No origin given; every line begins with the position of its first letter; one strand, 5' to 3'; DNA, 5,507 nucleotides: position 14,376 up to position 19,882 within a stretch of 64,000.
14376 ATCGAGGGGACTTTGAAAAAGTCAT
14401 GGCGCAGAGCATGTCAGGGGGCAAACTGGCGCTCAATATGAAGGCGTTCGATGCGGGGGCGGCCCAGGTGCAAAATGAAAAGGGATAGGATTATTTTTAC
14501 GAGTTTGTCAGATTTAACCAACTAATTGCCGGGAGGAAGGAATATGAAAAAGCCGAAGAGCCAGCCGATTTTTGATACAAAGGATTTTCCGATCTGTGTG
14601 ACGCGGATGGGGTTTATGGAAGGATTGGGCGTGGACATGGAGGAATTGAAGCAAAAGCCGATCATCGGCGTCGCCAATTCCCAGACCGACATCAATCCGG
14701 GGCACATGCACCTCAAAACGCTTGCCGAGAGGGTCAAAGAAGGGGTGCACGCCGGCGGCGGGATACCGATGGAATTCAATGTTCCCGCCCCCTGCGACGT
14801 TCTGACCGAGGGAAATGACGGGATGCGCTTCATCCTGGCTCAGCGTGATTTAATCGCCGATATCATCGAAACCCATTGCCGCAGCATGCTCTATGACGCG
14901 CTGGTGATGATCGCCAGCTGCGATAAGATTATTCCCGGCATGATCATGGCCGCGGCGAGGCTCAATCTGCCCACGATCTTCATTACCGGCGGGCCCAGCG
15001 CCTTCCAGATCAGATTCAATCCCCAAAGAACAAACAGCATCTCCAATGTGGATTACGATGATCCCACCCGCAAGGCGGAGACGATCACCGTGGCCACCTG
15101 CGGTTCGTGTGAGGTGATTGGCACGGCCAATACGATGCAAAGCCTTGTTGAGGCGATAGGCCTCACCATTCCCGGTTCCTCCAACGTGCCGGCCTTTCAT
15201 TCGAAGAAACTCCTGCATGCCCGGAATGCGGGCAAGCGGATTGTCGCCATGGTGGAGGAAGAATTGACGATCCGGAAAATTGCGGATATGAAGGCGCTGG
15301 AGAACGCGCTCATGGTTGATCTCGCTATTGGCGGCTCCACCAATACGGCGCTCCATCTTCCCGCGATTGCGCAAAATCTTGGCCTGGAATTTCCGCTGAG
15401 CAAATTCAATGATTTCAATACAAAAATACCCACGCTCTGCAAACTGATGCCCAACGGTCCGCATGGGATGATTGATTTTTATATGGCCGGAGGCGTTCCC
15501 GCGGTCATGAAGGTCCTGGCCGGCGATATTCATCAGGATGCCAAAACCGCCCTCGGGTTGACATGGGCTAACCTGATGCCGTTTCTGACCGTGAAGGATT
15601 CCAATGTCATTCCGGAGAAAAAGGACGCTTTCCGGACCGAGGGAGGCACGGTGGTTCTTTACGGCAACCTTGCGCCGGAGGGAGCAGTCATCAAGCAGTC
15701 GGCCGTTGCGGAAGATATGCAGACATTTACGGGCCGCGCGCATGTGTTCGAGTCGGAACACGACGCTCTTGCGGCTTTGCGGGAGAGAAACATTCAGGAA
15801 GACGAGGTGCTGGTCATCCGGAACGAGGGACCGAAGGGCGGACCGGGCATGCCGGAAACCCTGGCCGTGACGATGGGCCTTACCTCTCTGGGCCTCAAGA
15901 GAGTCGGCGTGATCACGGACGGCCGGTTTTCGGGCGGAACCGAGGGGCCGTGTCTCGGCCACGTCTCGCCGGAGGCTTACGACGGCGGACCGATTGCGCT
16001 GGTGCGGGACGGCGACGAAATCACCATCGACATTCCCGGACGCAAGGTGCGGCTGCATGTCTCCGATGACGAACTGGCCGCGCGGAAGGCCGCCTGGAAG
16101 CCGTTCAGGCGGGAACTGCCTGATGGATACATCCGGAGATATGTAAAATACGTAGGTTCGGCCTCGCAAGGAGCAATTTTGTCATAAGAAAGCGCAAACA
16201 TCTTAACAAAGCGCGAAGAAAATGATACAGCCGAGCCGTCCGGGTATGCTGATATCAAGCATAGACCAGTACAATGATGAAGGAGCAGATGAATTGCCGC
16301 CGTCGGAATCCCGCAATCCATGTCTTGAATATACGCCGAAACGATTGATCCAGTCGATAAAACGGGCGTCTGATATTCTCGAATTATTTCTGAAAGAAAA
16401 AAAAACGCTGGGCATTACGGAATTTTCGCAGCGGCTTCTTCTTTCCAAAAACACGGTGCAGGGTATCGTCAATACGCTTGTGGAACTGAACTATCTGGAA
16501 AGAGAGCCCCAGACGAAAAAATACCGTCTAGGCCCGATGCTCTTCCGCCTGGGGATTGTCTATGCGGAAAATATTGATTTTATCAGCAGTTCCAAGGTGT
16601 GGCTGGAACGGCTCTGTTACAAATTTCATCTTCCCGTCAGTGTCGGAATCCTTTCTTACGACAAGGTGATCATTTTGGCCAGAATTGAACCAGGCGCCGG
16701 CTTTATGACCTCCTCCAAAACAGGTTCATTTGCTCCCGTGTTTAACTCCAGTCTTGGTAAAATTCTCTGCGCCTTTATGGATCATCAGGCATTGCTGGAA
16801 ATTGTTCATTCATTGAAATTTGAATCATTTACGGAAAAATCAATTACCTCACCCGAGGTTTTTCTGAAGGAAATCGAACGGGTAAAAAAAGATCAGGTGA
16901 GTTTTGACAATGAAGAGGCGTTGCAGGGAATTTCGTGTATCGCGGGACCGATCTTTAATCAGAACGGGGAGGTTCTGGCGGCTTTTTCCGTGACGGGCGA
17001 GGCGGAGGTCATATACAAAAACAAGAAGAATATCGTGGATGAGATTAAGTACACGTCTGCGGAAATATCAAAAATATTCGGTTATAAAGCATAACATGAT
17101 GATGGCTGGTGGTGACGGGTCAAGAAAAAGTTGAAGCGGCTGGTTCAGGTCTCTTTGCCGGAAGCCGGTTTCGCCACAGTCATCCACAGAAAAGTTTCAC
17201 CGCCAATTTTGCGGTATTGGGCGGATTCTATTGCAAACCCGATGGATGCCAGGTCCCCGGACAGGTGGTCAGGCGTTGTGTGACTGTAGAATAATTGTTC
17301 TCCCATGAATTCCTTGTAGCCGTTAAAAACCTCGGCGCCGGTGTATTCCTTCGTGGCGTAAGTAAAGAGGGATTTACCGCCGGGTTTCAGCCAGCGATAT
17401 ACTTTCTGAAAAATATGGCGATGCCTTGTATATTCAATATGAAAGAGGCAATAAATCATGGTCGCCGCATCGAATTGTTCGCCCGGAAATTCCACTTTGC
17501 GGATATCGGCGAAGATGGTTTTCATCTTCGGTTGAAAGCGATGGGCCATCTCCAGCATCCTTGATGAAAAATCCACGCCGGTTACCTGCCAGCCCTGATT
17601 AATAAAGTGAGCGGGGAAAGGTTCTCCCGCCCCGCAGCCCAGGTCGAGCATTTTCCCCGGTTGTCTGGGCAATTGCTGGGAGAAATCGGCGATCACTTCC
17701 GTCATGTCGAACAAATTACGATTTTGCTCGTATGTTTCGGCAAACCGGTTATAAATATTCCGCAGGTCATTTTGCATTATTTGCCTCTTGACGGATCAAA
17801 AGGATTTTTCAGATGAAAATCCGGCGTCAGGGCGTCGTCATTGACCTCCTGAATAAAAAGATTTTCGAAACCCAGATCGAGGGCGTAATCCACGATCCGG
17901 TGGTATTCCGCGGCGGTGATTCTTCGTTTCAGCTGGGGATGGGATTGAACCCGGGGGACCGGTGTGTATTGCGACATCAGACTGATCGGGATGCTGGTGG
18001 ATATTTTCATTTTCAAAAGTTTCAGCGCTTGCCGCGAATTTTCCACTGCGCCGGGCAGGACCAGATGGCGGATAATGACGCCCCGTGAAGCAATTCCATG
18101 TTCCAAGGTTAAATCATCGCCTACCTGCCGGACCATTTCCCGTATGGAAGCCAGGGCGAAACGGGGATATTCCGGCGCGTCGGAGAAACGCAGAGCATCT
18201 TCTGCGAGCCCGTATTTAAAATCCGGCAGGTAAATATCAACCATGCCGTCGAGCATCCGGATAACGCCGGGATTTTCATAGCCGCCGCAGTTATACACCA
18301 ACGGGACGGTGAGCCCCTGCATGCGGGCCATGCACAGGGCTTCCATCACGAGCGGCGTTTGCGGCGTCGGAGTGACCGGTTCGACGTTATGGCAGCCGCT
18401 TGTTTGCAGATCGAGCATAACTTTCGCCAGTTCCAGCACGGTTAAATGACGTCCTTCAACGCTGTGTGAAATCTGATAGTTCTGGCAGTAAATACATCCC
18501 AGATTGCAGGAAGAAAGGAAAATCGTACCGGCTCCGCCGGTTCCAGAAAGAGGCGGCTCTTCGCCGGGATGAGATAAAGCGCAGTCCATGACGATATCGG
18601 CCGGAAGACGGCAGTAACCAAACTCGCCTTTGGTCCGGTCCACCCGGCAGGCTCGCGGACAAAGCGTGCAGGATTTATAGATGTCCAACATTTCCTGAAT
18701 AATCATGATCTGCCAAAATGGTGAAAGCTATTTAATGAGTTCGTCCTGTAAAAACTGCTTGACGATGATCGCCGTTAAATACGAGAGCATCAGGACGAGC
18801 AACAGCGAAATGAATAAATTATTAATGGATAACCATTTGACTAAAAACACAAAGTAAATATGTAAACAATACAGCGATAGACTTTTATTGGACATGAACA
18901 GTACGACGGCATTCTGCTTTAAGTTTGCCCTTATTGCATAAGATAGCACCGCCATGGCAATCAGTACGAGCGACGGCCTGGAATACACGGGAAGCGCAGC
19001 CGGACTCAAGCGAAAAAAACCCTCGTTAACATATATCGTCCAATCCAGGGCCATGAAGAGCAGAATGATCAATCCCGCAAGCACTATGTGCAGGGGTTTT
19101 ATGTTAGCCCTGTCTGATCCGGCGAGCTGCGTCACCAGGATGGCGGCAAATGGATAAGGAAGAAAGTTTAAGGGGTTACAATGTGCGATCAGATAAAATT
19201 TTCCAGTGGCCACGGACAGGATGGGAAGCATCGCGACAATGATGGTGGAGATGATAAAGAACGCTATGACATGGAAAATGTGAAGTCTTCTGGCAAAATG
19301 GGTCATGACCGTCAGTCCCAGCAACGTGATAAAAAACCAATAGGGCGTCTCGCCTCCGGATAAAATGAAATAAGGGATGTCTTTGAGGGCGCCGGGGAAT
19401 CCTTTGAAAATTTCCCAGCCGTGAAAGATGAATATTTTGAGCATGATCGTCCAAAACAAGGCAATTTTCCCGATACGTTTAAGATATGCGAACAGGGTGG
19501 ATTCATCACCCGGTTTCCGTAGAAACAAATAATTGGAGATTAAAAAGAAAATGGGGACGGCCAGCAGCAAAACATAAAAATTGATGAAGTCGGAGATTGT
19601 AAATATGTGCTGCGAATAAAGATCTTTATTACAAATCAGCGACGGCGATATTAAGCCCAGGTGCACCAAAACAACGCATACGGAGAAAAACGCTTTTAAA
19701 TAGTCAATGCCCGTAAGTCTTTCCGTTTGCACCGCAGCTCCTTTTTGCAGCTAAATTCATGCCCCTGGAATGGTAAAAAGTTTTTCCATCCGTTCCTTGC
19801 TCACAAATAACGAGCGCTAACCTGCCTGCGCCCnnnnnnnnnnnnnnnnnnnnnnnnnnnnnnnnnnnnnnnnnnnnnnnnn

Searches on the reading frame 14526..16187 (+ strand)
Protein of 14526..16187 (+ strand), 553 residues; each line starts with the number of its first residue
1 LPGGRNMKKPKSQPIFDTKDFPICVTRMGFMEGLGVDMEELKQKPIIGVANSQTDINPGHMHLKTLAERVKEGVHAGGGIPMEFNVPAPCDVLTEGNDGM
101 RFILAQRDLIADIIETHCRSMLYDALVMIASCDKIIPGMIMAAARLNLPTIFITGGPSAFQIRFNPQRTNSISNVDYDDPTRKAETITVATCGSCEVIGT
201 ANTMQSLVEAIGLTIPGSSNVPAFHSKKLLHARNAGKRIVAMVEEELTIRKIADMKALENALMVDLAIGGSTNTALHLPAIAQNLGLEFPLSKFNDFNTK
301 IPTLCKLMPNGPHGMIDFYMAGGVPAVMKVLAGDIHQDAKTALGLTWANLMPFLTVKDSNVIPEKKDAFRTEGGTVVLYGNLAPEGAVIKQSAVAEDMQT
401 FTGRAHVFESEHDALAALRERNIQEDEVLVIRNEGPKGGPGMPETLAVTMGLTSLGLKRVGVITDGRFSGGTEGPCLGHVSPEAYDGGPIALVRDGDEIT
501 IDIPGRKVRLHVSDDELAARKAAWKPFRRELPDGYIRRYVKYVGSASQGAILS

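Call 7: search_protein_families(library=pfam, proteins=[window:14526-16187:+], max_evalue=0.001)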
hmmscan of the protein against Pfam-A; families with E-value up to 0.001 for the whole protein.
window:14526-16187:+ (553 aa): 2 families
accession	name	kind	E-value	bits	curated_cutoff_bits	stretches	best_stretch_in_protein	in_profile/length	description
PF00920.27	ILVD_EDD_N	-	9.3e-106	354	27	1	44-348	1-314/316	Dihydroxy-acid/6-phosphogluconate dehydratase N-terminal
PF24877.1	ILV_EDD_C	-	2.8e-71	239.3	27.7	1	361-550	2-191/191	Dihydroxy-acid/6-phosphogluconate dehydratase C-terminal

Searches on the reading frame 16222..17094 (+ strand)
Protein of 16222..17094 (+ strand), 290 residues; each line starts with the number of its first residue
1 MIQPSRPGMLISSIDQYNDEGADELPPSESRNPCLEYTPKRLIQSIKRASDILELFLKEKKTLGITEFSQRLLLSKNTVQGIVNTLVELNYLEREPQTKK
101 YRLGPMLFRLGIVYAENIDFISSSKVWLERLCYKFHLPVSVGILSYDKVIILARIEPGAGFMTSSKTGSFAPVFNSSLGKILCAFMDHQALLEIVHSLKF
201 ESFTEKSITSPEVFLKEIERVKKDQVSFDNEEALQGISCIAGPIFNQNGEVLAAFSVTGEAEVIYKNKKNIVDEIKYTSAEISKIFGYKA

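Call 7: search_protein_families(library=pfam, proteins=[window:16222-17094:+], max_evalue=0.001)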
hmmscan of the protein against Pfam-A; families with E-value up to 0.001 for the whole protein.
window:16222-17094:+ (290 aa): 4 families
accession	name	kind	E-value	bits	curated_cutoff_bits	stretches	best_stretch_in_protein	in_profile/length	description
PF01614.24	IclR_C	-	9e-36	123.5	24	1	114-284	3-174/174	Bacterial transcriptional regulator IclR C-terminal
PF09339.16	HTH_IclR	-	5.3e-10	39.4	22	1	45-96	1-52/52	IclR helix-turn-helix domain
PF12802.13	MarR_2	-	8e-05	23.2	27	1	63-97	21-55/61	MarR family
PF08280.17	HTH_Mga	-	0.00028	21.2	23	1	45-89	3-46/59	M protein trans-acting positive regulator (MGA) HTH domain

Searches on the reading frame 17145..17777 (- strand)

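Call 6: search_protein_families(library=pfam, proteins=[window:17145-17777:-], max_evalue=0.001)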
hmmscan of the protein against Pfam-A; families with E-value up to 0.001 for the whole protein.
window:17145-17777:- (210 aa): 8 families
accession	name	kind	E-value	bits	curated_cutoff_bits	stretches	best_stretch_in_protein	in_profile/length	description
PF13649.12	Methyltransf_25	-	9.6e-19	68.3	27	1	44-134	2-97/97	Methyltransferase domain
PF08241.18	Methyltransf_11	-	2e-18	67.2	21.2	1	44-137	1-94/95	Methyltransferase domain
PF13489.12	Methyltransf_23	-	3.9e-17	62.9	27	1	26-185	10-163/164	Methyltransferase domain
PF08242.18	Methyltransf_12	-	6.6e-12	46.4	30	1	44-135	1-97/98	Methyltransferase domain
PF13847.12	Methyltransf_31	-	5.8e-08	33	27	1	42-142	6-113/145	Methyltransferase domain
PF01209.24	Ubie_methyltran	-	1.3e-07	31.6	20.1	1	29-137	35-150/233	ubiE/COQ5 methyltransferase family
PF02353.26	CMAS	-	4e-06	26.8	27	1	38-169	60-196/273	Mycolic acid cyclopropane synthetase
PF03848.20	TehB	-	0.00011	22.1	20.4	1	38-141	29-135/193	Tellurite resistance protein TehB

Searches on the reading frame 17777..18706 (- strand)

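Call 6: search_protein_families(library=pfam, proteins=[window:17777-18706:-], max_evalue=0.001)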
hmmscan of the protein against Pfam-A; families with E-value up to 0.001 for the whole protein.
window:17777-18706:- (309 aa): 1 family
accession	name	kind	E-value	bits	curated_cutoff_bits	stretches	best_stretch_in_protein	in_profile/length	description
PF04055.27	Radical_SAM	-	1.4e-05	25.8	29.5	1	63-117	3-58/166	Radical SAM superfamily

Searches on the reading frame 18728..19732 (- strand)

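Call 6: search_protein_families(library=pfam, proteins=[window:18728-19732:-], max_evalue=0.001)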
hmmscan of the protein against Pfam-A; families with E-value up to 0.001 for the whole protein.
window:18728-19732:- (334 aa): 1 family
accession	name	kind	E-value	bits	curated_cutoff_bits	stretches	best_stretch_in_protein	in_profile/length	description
PF01757.29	Acyl_transf_3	-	2.4e-14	53.6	31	1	7-322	2-322/326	Acyltransferase domain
